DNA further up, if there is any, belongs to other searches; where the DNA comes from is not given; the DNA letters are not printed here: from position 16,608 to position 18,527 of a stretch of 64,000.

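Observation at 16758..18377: Single-polypeptide PARIS-like protein (ABC ATPase fused to DUF4435/Toprim)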

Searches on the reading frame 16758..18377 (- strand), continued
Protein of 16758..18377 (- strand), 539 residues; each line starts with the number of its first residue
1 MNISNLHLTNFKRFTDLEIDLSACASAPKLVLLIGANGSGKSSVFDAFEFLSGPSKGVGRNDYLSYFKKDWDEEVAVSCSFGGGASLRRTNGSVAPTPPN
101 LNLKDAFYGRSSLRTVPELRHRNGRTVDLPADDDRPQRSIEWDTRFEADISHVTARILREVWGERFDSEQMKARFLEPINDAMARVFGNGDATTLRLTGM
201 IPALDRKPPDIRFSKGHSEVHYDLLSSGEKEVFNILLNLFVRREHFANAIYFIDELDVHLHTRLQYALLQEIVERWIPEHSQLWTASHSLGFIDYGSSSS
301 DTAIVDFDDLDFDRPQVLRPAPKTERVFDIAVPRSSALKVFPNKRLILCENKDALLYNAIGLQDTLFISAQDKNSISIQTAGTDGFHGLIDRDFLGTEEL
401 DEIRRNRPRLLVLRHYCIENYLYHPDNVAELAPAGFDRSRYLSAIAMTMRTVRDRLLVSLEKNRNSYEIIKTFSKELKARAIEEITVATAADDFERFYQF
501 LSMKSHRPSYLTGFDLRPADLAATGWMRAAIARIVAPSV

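Call 15: find_related_loci(query=A1, collection=genome_contigs, flank=6000)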
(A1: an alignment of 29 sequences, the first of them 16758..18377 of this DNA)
Query A1 (539 aa) in genome_contigs; peptide patterns used: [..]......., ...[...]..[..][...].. (x = any residue, [..] = any of these).
125 stretches matched a pattern; 61 encode a relative of the query (tblastn E <= 1e-3); 60 distinct loci.
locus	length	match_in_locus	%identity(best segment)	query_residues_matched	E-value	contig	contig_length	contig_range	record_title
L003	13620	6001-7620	84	1-539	0e+0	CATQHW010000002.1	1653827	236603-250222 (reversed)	MAG: uncultured Spirochaetia bacterium isolate 66362a33-eddf-4579-992a-93dc3fc4ae3b genome assembly, contig: contig_2, w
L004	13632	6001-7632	85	1-538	0e+0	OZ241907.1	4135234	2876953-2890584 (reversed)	MAG: Spirochaetia bacterium isolate a6813188-a84a-44bb-94ea-091c6532f8ec genome assembly, chromosome: 1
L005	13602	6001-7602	76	1-537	0e+0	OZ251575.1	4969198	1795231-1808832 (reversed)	MAG: Spirochaetia bacterium isolate 617b14b6-7821-4a15-9039-de9782a91b86 genome assembly, chromosome: 1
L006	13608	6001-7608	67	1-536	0e+0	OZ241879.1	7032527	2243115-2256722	MAG: Spirochaetia bacterium isolate 33422d00-efb0-4b49-bd16-f937cda21374 genome assembly, chromosome: 1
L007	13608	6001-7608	67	1-536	0e+0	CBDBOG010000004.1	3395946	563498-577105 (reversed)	MAG: Spirochaetia bacterium isolate 40739a5d-4c61-4e6f-ad63-b7fc718ca5ff genome assembly, contig: contig_4, whole genome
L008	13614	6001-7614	65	1-536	0e+0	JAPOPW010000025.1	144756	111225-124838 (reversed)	MAG: Immundisolibacterales bacterium isolate APA_bin_69 c_000000020846, whole genome shotgun sequence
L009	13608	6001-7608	64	1-536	0e+0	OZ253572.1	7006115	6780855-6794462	MAG: Spirochaetia bacterium isolate 72bb51b6-cb5f-447a-8604-6b23f49a98cc genome assembly, chromosome: 1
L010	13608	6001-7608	64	1-536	0e+0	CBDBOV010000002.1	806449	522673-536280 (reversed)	MAG: Spirochaetia bacterium isolate 68d78d2d-8fbf-4242-a4cd-80a334438824 genome assembly, contig: contig_2, whole genome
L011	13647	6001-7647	63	1-528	0e+0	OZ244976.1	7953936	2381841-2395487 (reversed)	MAG: Vicinamibacterales bacterium isolate 759df215-7f35-4b58-97f0-56a84cd7420d genome assembly, chromosome: 2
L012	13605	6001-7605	62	1-535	0e+0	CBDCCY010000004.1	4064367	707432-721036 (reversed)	MAG: Vicinamibacterales bacterium isolate 30d25617-1a2a-4ddc-b9f5-a158cac5d056 genome assembly, contig: contig_4, whole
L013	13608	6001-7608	64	1-536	0e+0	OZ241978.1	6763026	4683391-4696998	MAG: Vicinamibacterales bacterium isolate 51a24197-77cf-4160-b0f1-11ac4e34766b genome assembly, chromosome: 1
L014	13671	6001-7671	63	1-536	0e+0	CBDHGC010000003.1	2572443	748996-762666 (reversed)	MAG: Vicinamibacterales bacterium isolate 2255f9a4-9ab0-4a79-b16a-ed87816e7612 genome assembly, contig: contig_3, whole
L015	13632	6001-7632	63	1-536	0e+0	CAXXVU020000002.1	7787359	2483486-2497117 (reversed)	MAG: Vicinamibacterales bacterium isolate bab29b19-afa8-4b77-beae-9eb7b8b40fcf genome assembly, contig: contig_2, whole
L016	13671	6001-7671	61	1-536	0e+0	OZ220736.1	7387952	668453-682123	MAG: Vicinamibacterales bacterium isolate e96e4bd8-36b5-4932-a7c8-d2011ef2eb69 genome assembly, chromosome: 1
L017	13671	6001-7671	62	1-536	0e+0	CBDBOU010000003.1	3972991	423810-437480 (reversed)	MAG: Vicinamibacterales bacterium isolate 2866737b-c32a-4dfb-a915-985df9d893ca genome assembly, contig: contig_3, whole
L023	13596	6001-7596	51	1-531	6e-168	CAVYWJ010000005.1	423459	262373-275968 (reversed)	MAG: uncultured delta proteobacterium isolate MFD01275.bin.1.74 genome assembly, contig: contig_8751, whole genome shotg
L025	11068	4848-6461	45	1-536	2e-146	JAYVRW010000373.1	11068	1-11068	MAG: Blastocatellia bacterium isolate GL73_DN_metabat_76 GL73_DN_metabat_76_372, whole genome shotgun sequence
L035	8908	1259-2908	44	1-539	4e-140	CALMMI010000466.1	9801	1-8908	MAG TPA_asm: uncultured Ignavibacteria bacterium isolate SRR5676438_bin.0_CONCOCT_v1.1_MAG genome assembly, contig: ERZ7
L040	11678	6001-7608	41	1-536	8e-136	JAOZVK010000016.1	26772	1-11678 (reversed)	MAG: Bacteroidales bacterium isolate GMC9.metabat2.98 GMC9_386_length_26772_cov_23.885054, whole genome shotgun sequence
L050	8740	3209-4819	39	1-535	3e-127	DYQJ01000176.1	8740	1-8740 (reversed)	MAG TPA_asm: Draconibacterium orientale isolate SulCav_GS10_10_3_33_19 SulCav_GS10_10_15176_length_8740_cov_16_384801, w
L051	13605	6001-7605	43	1-536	1e-126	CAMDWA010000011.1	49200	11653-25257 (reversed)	MAG: Thermoflexus hugenholtzii JAD2 isolate LE-05nov19-69 genome assembly, contig: LE-05nov19-C560, whole genome shotgun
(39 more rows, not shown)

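Call 16: predict_structure(alignment_id=A1)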
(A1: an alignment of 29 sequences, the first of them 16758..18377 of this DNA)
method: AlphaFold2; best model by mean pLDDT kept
length: 539 residues; sequences in the alignment: 29
mean_pLDDT: 70.7   pTM: 0.57
mean pLDDT of the five models: 70.7, 68.3, 62.1, 60.4, 59.8
residues with pLDDT >= 90: 50; 70-90: 253; 50-70: 159; < 50: 77
segments of 3 or more residues with pLDDT < 50: 55-60, 112-147, 160-165, 415-420, 497-515
pLDDT, mean of each block of 10 residues (from residue 1): 92 93 89 81 86 55 69 89 84 67 68 47 45 33 45 53 55 78 80 71 63 80 77 81 74 68 81 88 83 85 88 92 66 51 72 66 76 75 79 77 85 56 59 71 68 63 74 88 77 53 43 49 63 65
secondary structure, 60 per line:
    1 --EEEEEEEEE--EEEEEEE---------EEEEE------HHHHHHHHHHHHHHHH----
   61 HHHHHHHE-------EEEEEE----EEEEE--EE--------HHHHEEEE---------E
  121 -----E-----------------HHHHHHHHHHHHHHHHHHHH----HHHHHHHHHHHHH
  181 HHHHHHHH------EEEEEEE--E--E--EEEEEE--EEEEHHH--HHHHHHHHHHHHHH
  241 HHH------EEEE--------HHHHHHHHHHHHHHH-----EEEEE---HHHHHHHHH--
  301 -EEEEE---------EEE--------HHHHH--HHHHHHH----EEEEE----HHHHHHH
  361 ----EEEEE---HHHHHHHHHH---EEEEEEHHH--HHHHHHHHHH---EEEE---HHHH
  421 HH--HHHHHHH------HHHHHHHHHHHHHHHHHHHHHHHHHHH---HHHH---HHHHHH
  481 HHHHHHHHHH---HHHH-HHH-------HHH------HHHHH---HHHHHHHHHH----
elements in order: E3-11 E14-20 E30-34 H41-56 H61-67 E76-81 E86-90 H103-106 E107-110 H144-163 H168-188 E195-201 E210-215 E218-221 H227-243 E250-253 H262-276 E282-286 H290-298 E302-306 E316-318 H327-331 H334-340 E345-349 H354-360 E365-369 H373-382 E386-391 H397-406 E410-413 H417-422 H425-431 H438-464 H468-471 H475-490 H494-497 H518-522 H526-535

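Call 18: fold_search(model_id=the predicted structure, library=pdb)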
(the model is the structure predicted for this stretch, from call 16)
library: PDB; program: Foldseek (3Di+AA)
matches with E <= 10: 824; with E <= 0.001: 175
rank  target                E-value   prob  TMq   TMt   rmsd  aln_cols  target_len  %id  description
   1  9kjx_C                1.9e-12  1.00  0.36  0.36  13.1       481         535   15  Cryo-EM structure of the Retron-Eco7 complex (state 1) (released 2025-11-12)
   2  9kjz_B                2.7e-12  1.00  0.36  0.37  12.0       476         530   16  Cryo-EM structure of the Retron-Eco7 complex (state 3) (released 2025-11-12)
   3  9kjx_B                6.5e-12  1.00  0.37  0.37  12.2       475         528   14  Cryo-EM structure of the Retron-Eco7 complex (state 1) (released 2025-11-12)
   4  9nnb_D                6.5e-12  1.00  0.40  0.42  10.2       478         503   13  Cryo-EM structure of the Retron Ec78 complex, PtuA:PtuB:RT (4:2:1) (released 2025-10-08)
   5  9l7p_D                6.5e-12  1.00  0.34  0.41  13.5       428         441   16  Cryo-EM structure of retron Ec78 system complex (released 2025-12-10)
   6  9nnb_F                9.8e-12  1.00  0.38  0.39  13.5       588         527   11  Cryo-EM structure of the Retron Ec78 complex, PtuA:PtuB:RT (4:2:1) (released 2025-10-08)
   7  9nnk_C                1.0e-11  1.00  0.38  0.38  15.1       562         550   13  Cryo-EM structure of Retron-displaced free PtuAB complex, PtuA:PtuB (4:2) (released 2025-10-08)
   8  9kjx_D                1.3e-11  1.00  0.36  0.37  12.9       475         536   15  Cryo-EM structure of the Retron-Eco7 complex (state 1) (released 2025-11-12)
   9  9kjy_E                1.4e-11  1.00  0.35  0.37  11.3       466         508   15  Cryo-EM structure of the Retron-Eco7 complex (state 2) (released 2025-11-12)
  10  9kjz_C                1.5e-11  1.00  0.36  0.37  13.0       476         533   16  Cryo-EM structure of the Retron-Eco7 complex (state 3) (released 2025-11-12)
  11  9kjy_D                1.8e-11  1.00  0.37  0.37  13.0       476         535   15  Cryo-EM structure of the Retron-Eco7 complex (state 2) (released 2025-11-12)
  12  9kjx_E                1.8e-11  1.00  0.35  0.37  13.4       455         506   16  Cryo-EM structure of the Retron-Eco7 complex (state 1) (released 2025-11-12)
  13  9kk2_E                1.8e-11  1.00  0.35  0.36  14.8       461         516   15  Cryo-EM structure of the Retron-Eco7 complex (state 5) (released 2025-11-12)
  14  9l7p_A                1.9e-11  1.00  0.35  0.36  14.2       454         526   16  Cryo-EM structure of retron Ec78 system complex (released 2025-12-10)
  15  9n69_C                2.3e-11  1.00  0.38  0.45  10.1       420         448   15  Structure of the retron IA complex with HNH nuclease in the "down" orientation (released 2025-04-23)
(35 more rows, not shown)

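Call 52: search_dna_similar(query=window:16761-18377:-, collection=plasmids, mode=protein, max_evalue=0.001, max_rows=25)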
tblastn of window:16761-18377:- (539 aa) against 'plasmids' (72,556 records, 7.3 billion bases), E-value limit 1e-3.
Records with a match: 2; places in all: 2; records where one place covers at least 80% of the query: 1.
Best place of each record, by identity: <60% 2.
By first word of the organism name: Zymomonas 1; Bacillus 1.
By predicted mobility (MOB-suite, as given by PLSDB): non-mobilizable 2.
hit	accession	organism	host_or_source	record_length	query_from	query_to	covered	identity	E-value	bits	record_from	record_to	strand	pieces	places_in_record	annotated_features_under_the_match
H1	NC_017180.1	Zymomonas mobilis subsp. mobilis ATCC 10988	fermenting agave juice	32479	1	539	100%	29.4%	2e-42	170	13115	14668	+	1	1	AAA family ATPase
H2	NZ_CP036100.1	Bacillus mycoides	cell culture,soil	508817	1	95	18%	38.3%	1e-3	50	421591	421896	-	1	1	AAA family ATPase | ABC-three component system middle component 1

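Call 53: search_dna_similar(query=window:16761-18377:-, collection=phages, mode=protein, max_evalue=0.001, max_rows=25)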
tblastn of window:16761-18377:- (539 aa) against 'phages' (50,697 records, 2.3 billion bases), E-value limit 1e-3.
No match.

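Call 54: get_annotated_region(hit=H1, flank=6000)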
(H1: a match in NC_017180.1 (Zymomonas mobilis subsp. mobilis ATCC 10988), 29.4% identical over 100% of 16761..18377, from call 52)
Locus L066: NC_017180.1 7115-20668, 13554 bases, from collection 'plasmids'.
description: Zymomonas mobilis subsp. mobilis ATCC 10988 plasmid pZMOB01, complete sequence
organism: Zymomonas mobilis subsp. mobilis ATCC 10988 (NCBI taxid 555217)
taxonomy: Bacteria; Pseudomonadota; Alphaproteobacteria; Sphingomonadales; Zymomonadaceae; Zymomonas; Zymomonas mobilis; Zymomonas mobilis subsp. mobilis ATCC 10988
host: -; source: fermenting agave juice; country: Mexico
typing (MOB-suite, as given by PLSDB): non-mobilizable; replicon rep_cluster_152
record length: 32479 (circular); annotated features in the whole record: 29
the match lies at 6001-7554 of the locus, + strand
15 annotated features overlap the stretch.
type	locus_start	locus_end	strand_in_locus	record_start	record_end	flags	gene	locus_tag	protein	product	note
CDS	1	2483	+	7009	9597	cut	-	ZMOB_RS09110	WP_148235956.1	TonB-dependent receptor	GO:0015891 - siderophore transport [Evidence IEA]; GO:0055085 - transmembrane transport [Evidence IEA]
CDS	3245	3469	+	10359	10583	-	-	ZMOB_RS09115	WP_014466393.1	DUF6290 family protein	-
CDS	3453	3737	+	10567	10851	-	-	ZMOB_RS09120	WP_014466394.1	type II toxin-antitoxin system RelE/ParE family toxin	GO:0030541 - plasmid partitioning [Evidence IEA]; GO:0051290 - protein heterotetramerization [Evidence IEA]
CDS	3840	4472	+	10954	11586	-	-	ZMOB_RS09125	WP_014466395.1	ParA family protein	-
CDS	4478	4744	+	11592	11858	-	-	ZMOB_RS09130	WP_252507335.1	hypothetical protein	-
CDS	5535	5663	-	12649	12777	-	-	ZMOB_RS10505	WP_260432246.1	hypothetical protein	-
CDS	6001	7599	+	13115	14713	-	-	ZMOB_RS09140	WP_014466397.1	AAA family ATPase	-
CDS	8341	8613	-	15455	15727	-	-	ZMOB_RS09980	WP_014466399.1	type II toxin-antitoxin system YafQ family toxin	-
CDS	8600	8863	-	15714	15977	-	-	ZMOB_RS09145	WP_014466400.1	type II toxin-antitoxin system RelB/DinJ family antitoxin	-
CDS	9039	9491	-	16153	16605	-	-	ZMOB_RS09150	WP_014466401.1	hypothetical protein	-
CDS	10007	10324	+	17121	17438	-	-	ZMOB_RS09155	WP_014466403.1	hypothetical protein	-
CDS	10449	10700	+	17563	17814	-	-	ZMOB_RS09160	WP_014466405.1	DUF2312 domain-containing protein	-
CDS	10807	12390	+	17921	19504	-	-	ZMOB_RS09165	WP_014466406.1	helix-turn-helix domain-containing protein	-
CDS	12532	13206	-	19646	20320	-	-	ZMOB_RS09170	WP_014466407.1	hypothetical protein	-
CDS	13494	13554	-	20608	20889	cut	-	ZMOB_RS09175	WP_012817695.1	helix-turn-helix domain-containing protein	-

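Call 55: search_protein_families(library=padloc, proteins=[L066:6001-7596:+], max_evalue=0.00001)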
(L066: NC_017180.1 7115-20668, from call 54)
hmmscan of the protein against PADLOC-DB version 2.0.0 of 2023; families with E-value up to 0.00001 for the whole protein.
L066:6001-7596:+ (532 aa): 59 families (the best 25 are shown)
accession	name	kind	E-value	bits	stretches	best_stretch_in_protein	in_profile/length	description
PDLC02981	AriAB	-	1.8e-29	100.9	2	202-467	303-553/694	-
PDLC04135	mad3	-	6.2e-21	73.3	2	160-287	213-339/374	mads_3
PDLC02980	AriA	-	7.3e-20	70.1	1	164-275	220-302/304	-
PDLC02979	AriA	-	5.2e-19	67.3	2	200-273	291-370/373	-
PDLC02982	AriAB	-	5.1e-15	53.1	2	198-265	208-272/570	-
PDLC03878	NsnB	-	7.9e-15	53.5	1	6-280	5-285/345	-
PDLC00289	PtuA1|PtuA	-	7.9e-15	52.8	1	1-272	1-288/404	AAA ATPase domain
PDLC02335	AbiLi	-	4.2e-14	50.3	1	2-279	49-243/326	AbiLi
PDLC00271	PtuA1|PtuA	-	5.9e-12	43.8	1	1-48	1-45/421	AAA ATPase domain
PDLC00293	PtuA1|PtuA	-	8.6e-12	42.8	1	174-271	280-381/527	AAA ATPase domain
PDLC00290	PtuA1|PtuA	-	9.4e-12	43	1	203-273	241-310/414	AAA ATPase domain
PDLC04182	HEC-01A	-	1.1e-11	42.4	1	5-46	6-51/406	-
PDLC04176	HEC-01A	-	4.6e-11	40.7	1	1-47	1-44/371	-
PDLC02913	ATPase_I-A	-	1.2e-10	39.2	1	2-46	53-94/508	-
PDLC04213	HEC-02A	-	8.7e-10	36.6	1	190-313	191-311/337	-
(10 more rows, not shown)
